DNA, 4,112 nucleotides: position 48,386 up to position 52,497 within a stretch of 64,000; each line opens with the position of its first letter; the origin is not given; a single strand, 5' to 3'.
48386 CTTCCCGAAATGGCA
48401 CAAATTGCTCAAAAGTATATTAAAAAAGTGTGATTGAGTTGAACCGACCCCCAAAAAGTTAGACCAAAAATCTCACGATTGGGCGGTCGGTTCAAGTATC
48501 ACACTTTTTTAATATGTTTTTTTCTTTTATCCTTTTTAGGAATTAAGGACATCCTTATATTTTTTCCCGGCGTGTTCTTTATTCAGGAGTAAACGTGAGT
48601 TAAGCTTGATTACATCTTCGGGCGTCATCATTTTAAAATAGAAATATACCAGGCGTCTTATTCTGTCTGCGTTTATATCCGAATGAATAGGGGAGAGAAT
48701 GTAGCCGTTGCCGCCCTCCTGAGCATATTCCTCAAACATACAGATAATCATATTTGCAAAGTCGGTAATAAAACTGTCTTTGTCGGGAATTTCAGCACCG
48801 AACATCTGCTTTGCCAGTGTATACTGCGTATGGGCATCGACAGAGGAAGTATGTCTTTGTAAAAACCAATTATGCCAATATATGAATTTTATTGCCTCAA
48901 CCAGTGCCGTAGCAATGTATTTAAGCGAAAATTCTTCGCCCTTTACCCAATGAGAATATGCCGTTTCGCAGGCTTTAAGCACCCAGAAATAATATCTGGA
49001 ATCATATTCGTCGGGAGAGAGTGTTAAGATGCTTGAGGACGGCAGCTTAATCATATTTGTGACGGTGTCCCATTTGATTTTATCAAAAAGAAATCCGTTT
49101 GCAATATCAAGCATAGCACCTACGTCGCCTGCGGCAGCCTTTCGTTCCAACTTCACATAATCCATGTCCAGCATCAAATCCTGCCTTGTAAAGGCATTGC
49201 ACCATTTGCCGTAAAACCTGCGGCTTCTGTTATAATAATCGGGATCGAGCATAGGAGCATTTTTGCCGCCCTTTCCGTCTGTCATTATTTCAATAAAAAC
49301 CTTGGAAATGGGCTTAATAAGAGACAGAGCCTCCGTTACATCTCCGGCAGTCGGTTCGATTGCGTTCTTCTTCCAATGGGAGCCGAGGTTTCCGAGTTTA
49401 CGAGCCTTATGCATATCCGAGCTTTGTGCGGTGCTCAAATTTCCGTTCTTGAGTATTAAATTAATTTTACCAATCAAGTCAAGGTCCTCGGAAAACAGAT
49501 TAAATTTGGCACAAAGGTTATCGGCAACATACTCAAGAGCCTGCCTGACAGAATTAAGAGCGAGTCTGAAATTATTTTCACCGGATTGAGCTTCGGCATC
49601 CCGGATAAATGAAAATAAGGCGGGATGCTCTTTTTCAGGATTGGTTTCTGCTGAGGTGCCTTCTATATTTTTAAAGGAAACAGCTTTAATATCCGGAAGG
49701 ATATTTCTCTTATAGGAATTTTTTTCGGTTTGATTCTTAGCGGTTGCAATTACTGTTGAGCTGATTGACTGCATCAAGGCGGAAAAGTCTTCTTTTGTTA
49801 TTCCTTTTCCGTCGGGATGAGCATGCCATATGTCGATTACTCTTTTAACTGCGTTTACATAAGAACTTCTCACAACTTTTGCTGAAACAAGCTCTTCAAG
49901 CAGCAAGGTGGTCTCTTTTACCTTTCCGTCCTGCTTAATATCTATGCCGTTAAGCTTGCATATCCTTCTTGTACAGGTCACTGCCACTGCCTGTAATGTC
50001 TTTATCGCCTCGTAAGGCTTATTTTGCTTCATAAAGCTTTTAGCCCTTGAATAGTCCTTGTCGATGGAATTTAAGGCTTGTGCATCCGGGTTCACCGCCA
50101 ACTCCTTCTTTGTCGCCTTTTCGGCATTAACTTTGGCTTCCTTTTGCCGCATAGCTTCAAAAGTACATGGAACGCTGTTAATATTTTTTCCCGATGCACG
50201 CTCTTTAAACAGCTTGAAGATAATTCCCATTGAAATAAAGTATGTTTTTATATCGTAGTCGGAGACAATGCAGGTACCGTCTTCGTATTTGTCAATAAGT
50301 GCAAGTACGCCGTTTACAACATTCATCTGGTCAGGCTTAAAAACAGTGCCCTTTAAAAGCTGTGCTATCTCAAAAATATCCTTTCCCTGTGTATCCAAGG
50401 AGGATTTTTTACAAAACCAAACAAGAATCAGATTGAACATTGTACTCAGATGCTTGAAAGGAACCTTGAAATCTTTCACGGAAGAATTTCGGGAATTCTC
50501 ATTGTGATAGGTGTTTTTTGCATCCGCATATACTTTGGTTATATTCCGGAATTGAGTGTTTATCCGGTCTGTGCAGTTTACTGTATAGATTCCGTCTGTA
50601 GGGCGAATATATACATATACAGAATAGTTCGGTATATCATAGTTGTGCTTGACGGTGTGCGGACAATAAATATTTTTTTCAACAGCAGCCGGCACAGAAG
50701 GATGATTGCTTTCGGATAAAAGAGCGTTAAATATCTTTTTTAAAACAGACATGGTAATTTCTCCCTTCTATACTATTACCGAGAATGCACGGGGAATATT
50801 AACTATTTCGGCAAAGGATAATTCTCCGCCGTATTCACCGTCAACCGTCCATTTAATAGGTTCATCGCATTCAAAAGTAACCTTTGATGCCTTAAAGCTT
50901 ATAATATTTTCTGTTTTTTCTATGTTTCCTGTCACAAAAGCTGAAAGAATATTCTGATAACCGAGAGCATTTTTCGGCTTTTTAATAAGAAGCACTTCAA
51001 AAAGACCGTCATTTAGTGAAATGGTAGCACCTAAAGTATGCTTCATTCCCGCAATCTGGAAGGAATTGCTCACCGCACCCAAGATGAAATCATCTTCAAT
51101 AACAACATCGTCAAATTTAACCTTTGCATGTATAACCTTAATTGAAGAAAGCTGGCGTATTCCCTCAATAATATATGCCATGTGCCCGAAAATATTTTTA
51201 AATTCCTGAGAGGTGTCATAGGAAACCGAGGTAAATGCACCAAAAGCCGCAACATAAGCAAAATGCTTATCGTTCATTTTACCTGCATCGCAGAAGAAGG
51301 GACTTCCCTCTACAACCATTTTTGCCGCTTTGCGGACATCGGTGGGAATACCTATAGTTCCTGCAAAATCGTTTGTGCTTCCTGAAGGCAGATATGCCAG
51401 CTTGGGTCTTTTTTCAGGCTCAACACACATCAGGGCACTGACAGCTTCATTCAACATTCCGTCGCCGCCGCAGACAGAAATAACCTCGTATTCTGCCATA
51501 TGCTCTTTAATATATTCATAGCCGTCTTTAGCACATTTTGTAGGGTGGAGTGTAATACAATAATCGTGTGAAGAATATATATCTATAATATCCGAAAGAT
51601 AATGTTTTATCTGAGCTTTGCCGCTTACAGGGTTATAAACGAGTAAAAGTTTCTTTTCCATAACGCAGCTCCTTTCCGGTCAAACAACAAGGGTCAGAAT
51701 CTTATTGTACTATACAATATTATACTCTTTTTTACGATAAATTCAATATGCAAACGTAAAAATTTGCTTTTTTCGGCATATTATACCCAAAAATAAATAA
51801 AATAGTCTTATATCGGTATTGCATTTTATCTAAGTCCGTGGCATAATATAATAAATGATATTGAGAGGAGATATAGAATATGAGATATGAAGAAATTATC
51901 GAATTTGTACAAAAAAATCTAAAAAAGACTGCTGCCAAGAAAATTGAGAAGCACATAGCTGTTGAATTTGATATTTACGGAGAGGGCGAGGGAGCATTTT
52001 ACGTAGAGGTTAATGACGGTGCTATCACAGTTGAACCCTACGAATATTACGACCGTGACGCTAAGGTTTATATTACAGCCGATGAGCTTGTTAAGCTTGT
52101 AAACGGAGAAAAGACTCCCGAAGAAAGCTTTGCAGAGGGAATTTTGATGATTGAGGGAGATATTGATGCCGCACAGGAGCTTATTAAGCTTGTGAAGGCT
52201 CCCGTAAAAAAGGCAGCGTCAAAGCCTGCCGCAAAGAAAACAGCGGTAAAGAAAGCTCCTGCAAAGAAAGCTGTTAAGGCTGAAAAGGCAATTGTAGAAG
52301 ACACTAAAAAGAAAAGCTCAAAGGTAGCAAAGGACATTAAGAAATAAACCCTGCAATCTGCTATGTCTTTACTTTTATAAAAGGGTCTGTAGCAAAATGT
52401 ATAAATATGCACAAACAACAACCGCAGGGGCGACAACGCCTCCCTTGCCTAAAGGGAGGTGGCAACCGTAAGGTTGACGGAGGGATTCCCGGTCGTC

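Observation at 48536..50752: Orphan 738-aa protein with DUF4145/HEPN-like core flanked by strong terminators: candidate single-gene defence/abortive-infection factor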

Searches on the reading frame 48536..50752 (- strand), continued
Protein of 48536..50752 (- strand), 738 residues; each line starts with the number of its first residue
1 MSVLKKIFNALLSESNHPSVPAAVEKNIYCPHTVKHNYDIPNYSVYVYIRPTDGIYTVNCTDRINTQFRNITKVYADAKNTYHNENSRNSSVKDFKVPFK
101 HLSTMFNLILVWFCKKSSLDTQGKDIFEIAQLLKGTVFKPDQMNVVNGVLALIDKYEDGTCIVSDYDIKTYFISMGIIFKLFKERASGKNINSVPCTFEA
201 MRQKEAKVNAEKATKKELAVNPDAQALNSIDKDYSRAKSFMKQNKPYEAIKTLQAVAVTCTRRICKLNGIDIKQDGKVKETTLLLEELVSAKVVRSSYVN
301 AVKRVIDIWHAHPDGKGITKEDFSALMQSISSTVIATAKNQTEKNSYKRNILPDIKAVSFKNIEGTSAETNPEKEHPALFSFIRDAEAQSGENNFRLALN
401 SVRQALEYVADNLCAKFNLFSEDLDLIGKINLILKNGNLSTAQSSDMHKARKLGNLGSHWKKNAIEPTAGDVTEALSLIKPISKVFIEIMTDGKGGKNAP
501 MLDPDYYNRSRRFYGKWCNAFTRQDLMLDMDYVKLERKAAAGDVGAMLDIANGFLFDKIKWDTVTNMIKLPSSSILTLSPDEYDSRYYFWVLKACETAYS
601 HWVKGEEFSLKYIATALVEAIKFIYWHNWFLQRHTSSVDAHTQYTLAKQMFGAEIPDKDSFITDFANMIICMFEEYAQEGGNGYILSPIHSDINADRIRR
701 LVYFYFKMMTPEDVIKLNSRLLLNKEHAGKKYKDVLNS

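Call 86: search_protein_families(library=padloc, alignment_id=A2, max_evalue=0.001)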
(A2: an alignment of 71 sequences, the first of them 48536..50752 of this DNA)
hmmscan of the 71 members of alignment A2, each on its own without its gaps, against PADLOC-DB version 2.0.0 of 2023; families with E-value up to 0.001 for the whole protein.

A. member 1, window:48536-50752:- (738 aa): 1 family
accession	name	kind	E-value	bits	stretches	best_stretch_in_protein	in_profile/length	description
PDLC02289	AbiEii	-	0.00054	17.6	0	197-252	235-292/309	AbiEii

B. families by the number of members that match (of 71 scanned): 20 families
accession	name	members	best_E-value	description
PDLC04472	PDC-M16A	25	7.3e-10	-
PDLC00284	PtuA1|PtuA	5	1.2e-06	AAA ATPase domain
PDLC02012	SAVED5--SAVED_TIR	1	6.4e-15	-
PDLC00436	ThsB1|ThsB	1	9.7e-07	TIR-like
PDLC04895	PDC-S06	1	6.6e-06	-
PDLC02421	Aga_TIR-PNTD1-PNTD2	1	2.4e-05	Class I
PDLC00433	ThsB1|ThsB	1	4.4e-05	TIR-like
PDLC05062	PDC-S66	1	5.7e-05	-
PDLC04109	PD-T7-4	1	0.00021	-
PDLC04688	PDC-M50B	1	0.00025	-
PDLC01639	Csx1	1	0.00034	CAS-III; associated_signaling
PDLC00419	ThsB1|ThsB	1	0.00039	TIR-like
PDLC00431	ThsB1|ThsB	1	0.00049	TIR-like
PDLC02289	AbiEii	1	0.00054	AbiEii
PDLC00426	ThsB1|ThsB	1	0.00075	TIR-like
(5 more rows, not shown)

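Call 92: search_protein_families(library=pfam, proteins=[L003:12241-13677:-], max_evalue=0.0001)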
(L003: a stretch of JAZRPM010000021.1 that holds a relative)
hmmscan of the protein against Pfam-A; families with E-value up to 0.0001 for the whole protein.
L003:12241-13677:- (478 aa): 3 families
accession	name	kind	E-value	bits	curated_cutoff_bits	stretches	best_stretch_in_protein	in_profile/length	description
PF04055.27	Radical_SAM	-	1.7e-14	54.8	29.5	1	127-250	4-122/166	Radical SAM superfamily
PF13353.11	Fer4_12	-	1.3e-11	45.3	22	1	123-248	8-124/137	4Fe-4S single cluster domain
PF13186.11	SPASM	-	8.1e-05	23.3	21.5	0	370-429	1-66/67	Iron-sulfur cluster-binding domain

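Call 93: search_protein_families(library=pfam, proteins=[P0075, P0079, P0080, P0074, P0067, P0041, P0037, P0048, P0032, P0057], max_evalue=0.01)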
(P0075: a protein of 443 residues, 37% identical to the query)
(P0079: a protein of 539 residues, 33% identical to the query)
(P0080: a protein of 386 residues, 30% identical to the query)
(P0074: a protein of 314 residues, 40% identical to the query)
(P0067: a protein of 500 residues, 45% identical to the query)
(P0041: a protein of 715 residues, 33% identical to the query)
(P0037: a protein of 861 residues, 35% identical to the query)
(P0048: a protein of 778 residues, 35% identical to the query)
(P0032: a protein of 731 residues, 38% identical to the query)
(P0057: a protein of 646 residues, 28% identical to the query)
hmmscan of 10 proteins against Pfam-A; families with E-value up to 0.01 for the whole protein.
P0075 (443 aa): 0 families

P0079 (539 aa): 4 families
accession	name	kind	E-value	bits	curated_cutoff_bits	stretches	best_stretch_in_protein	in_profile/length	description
PF13240.11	Zn_Ribbon_1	-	0.00088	19.4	25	1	3-21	2-20/23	zinc-ribbon domain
PF24460.1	DUF7575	-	0.0011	18.8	28.5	1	3-24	6-27/28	Domain of unknown function (DUF7575)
PF10571.15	UPF0547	-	0.0028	18.2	29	1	3-24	3-24/26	Uncharacterised protein family UPF0547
PF12773.13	DZR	-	0.0063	17.1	27.3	0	3-25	1-23/45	Double zinc ribbon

P0080 (386 aa): 0 families

P0074 (314 aa): 0 families

P0067 (500 aa): 3 families
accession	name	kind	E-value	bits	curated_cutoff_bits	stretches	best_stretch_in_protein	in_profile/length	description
PF13676.11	TIR_2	-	1e-20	74.9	28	1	5-93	2-94/122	TIR domain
PF08937.16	ThsB_TIR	-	8.5e-08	33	21.2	1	5-91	1-96/100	Thoeris protein ThsB, TIR-like domain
PF01582.25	TIR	-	1.9e-07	31.5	21.3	1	19-82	21-84/179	TIR domain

P0041 (715 aa): 4 families
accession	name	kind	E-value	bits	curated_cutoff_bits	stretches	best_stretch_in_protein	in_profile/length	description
PF08238.18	Sel1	-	3.2e-39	132.4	30.7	5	62-96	2-36/36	Sel1 repeat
PF13643.11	DUF4145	-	5.8e-06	26.7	23.1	1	246-341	3-87/88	Domain of unknown function (DUF4145)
PF08631.16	SPO22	-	1.7e-05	24.8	27.5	1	172-316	31-170/274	Meiosis protein SPO22/ZIP4 like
PF23310.1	TPR_27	-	0.0033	17.5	27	0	152-181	43-72/110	Plant tetratrico peptide repeats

P0037 (861 aa): 3 families
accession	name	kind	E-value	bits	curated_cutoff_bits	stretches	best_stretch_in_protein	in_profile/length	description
PF08238.18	Sel1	-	6.6e-54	178.9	30.7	7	56-90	1-35/36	Sel1 repeat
PF13643.11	DUF4145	-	6e-07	29.9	23.1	1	411-498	7-83/88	Domain of unknown function (DUF4145)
PF05168.19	HEPN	-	0.0086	16.7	22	0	395-500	3-108/117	HEPN domain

P0048 (778 aa): 3 families
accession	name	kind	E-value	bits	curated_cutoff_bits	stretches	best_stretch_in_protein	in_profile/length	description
PF08238.18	Sel1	-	6.5e-47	156.7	30.7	5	195-230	1-36/36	Sel1 repeat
PF13643.11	DUF4145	-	2.6e-12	47.1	23.1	1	335-428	1-84/88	Domain of unknown function (DUF4145)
PF23310.1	TPR_27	-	7.8e-09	35.6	27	1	183-256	16-86/110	Plant tetratrico peptide repeats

P0032 (731 aa): 2 families
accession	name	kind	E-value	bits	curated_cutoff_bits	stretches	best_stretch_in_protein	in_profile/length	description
PF08238.18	Sel1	-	9e-39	131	30.7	5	15-50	1-36/36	Sel1 repeat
PF13643.11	DUF4145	-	3.3e-09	37.1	23.1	1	263-352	4-85/88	Domain of unknown function (DUF4145)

P0057 (646 aa): 2 families
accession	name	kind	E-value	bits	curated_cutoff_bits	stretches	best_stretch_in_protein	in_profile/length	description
PF08238.18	Sel1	-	2.1e-37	126.6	30.7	4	53-88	1-36/36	Sel1 repeat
PF05168.19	HEPN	-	4.2e-05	24.1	22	1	213-325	5-114/117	HEPN domain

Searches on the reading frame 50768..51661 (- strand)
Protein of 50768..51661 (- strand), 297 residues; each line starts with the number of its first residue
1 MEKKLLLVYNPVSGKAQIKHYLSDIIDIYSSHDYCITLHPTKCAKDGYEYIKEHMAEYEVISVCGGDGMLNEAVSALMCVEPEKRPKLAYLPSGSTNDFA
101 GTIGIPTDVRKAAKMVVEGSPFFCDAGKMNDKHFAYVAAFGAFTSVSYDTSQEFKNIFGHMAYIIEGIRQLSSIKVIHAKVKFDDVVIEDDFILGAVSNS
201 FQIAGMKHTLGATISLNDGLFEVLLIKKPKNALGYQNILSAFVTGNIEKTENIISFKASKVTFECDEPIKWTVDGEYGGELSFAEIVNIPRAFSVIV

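Call 20: search_protein_families(library=pfam, proteins=[window:50768-51661:-], max_evalue=0.001)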
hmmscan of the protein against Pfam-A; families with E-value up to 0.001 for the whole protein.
window:50768-51661:- (297 aa): 2 families
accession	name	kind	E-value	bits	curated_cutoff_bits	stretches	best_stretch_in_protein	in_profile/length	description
PF00781.29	DAGK_cat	-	4.2e-27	94.7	23.6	1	4-121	1-117/125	Diacylglycerol kinase catalytic domain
PF19279.4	YegS_C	-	5e-10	39.8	27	1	151-296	15-157/158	YegS C-terminal NAD kinase beta sandwich-like domain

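Call 30: find_encoding_contigs(protein=window:50768-51661:-, flank=6000)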
Protein window:50768-51661:- (297 aa): no gene with exactly this product is on record in the collection.

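Call 69: find_homologous_proteins(query=window:50768-51661:-, max_evalue=1e-40)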
Query window:50768-51661:- (297 aa): 6765 proteins with E <= 1e-40 among 7415 candidates; the best 120 are listed.
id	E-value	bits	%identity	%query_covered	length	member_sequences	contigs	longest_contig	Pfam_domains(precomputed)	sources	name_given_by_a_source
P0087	2.7e-193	659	98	100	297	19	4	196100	PF00781.30,PF19279.5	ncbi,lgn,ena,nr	ncbi:MAG: diacylglycerol kinase family lipid kinase [Clostridia bacterium]|nr:diacylglycerol kinase 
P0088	1.3e-167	574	84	100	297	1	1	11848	PF00781.30,PF19279.5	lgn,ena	-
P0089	2.1e-167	574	85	100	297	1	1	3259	PF00781.30,PF19279.5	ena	-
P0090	1.0e-161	555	81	100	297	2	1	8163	PF00781.30,PF19279.5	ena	-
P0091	5.7e-155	533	75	100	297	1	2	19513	PF00781.30,PF19279.5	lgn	-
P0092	1.8e-151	521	74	100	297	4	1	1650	PF00781.30,PF19279.5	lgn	-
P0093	6.0e-151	520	73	100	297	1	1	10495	PF00781.30,PF19279.5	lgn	-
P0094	7.3e-151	519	73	100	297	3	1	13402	PF00781.30,PF19279.5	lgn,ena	-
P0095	3.9e-150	517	74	100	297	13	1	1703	PF00781.30,PF19279.5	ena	-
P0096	4.3e-150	517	74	100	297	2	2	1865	PF00781.30,PF19279.5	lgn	-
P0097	7.8e-150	516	73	100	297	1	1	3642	PF00781.30,PF19279.5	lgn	-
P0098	2.2e-149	514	74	100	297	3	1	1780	PF00781.30,PF19279.5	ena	-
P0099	2.5e-149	514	72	100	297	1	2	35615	PF00781.30,PF19279.5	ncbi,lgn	-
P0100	4.1e-149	514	73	100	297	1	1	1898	PF00781.30,PF19279.5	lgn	-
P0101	1.0e-148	512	73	100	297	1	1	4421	PF00781.30,PF19279.5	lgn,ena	-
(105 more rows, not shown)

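Call 70: find_encoding_contigs(protein=P0087, flank=8000, max_places=4)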
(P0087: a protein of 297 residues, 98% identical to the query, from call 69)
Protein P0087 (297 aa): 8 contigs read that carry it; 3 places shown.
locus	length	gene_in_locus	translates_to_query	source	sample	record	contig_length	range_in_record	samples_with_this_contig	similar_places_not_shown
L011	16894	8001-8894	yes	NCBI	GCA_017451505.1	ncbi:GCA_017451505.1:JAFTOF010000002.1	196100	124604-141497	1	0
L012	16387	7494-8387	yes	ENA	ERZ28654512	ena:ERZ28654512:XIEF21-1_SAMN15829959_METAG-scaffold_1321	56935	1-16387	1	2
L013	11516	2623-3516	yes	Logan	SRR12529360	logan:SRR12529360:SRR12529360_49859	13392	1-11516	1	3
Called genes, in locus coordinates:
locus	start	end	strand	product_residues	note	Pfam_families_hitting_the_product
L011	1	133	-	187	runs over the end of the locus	PF00440:TetR_N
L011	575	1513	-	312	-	PF02899:Phage_int_SAM_1, PF13495:Phage_int_SAM_4 (weak), PF00589:Phage_integrase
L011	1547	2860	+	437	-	PF07501:G5, PF01551:Peptidase_M23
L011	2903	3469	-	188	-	-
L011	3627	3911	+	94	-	PF00166:Cpn10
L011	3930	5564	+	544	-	PF00118:Cpn60_TCP1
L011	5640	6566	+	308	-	PF01207:Dus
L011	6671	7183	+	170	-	PF08044:DUF1707 (faint)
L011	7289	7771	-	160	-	PF02036:SCP2, PF14864:Alkyl_sulf_C (weak)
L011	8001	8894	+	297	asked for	PF00781:DAGK_cat, PF19279:YegS_C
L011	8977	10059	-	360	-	PF01636:APH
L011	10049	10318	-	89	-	-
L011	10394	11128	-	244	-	PF01182:Glucosamine_iso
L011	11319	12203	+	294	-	PF02311:AraC_binding (weak), PF12833:HTH_18, PF00165:HTH_AraC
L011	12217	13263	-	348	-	PF01757:Acyl_transf_3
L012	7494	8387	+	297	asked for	PF00781:DAGK_cat, PF19279:YegS_C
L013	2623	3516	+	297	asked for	PF00781:DAGK_cat, PF19279:YegS_C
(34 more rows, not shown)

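Call 71: find_encoding_contigs(protein=P0088, flank=8000, max_places=2)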
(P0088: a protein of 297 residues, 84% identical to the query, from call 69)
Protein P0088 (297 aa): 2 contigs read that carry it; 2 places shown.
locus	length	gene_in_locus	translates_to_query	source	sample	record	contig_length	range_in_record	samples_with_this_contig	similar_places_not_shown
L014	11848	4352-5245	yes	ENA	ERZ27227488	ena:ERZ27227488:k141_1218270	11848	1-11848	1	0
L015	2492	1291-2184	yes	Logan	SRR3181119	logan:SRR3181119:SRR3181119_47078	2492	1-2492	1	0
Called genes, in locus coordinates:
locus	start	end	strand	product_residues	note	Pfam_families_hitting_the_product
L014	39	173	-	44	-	PF12804:NTP_transf_3 (weak)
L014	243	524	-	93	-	PF04026:SpoVG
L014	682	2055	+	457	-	PF01225:Mur_ligase, PF08245:Mur_ligase_M, PF02875:Mur_ligase_C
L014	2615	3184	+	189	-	PF09851:SHOCT (faint)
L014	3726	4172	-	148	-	PF02036:SCP2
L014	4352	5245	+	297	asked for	PF00781:DAGK_cat, PF19279:YegS_C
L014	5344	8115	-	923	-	PF13476:AAA_23, PF13514:AAA_27 (weak), PF13555:AAA_29 (weak), PF13558:SbcC_Walker_B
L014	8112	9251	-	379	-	PF00149:Metallophos, PF12850:Metallophos_2 (weak), PF12320:SbcD_C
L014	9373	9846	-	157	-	-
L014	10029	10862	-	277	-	PF02645:DegV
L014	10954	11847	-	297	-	?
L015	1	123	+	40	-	?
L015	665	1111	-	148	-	PF02036:SCP2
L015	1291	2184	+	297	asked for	PF00781:DAGK_cat, PF19279:YegS_C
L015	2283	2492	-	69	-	?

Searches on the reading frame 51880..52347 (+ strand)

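Call 20: search_protein_families(library=pfam, proteins=[window:51880-52347:+], max_evalue=0.001)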
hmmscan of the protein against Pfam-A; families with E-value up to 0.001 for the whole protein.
window:51880-52347:+ (155 aa): 2 families
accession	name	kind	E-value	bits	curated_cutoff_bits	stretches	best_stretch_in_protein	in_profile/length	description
PF02036.22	SCP2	-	3.6e-11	43.7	21.3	1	14-106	11-101/101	SCP-2 sterol transfer family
PF14864.11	Alkyl_sulf_C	-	6.5e-08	33.3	27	1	14-108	24-116/125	Alkyl sulfatase C-terminal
